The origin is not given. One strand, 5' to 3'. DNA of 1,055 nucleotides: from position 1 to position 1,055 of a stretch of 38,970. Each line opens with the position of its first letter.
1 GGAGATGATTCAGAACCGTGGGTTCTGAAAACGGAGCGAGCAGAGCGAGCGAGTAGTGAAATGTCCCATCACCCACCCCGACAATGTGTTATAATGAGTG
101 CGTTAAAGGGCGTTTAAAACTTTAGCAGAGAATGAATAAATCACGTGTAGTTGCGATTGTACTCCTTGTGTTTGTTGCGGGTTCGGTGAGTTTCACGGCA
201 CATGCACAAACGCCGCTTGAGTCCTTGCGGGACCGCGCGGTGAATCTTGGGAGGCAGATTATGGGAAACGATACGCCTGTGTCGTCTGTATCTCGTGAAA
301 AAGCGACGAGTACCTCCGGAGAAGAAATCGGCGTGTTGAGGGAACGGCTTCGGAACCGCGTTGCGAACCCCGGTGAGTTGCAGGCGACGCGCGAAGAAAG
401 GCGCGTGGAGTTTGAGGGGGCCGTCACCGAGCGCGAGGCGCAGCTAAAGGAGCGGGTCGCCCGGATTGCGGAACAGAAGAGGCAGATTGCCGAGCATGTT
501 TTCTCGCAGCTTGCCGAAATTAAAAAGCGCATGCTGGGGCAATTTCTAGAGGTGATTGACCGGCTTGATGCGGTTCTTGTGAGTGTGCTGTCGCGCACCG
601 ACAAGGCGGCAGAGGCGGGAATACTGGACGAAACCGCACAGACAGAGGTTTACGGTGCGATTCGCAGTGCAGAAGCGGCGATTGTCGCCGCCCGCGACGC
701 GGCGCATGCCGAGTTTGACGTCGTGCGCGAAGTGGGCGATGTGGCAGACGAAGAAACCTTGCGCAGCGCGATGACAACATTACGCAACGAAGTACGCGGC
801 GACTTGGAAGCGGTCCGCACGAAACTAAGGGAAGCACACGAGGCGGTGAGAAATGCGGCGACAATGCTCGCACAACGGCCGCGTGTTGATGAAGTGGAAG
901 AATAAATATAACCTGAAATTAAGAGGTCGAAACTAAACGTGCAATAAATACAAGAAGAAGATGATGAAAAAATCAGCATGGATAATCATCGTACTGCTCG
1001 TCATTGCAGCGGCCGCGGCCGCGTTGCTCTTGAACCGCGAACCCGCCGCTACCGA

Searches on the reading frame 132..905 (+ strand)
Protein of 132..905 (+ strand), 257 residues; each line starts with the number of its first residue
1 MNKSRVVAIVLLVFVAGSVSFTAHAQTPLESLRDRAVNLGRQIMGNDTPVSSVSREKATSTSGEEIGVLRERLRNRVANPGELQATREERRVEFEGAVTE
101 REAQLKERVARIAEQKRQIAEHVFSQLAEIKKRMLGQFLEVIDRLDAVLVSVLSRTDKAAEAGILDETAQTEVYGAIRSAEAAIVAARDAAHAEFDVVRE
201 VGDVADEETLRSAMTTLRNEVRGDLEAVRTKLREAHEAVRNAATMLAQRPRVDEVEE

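Call 38: search_protein_families(library=pfam, proteins=[window:132-905:+], max_evalue=0.01)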
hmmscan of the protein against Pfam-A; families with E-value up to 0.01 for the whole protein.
window:132-905:+ (257 aa): 1 family
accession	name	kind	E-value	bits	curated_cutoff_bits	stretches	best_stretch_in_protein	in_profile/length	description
PF01442.23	Apolipoprotein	-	0.0049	17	90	0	207-241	28-62/190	Apolipoprotein A1/A4/E domain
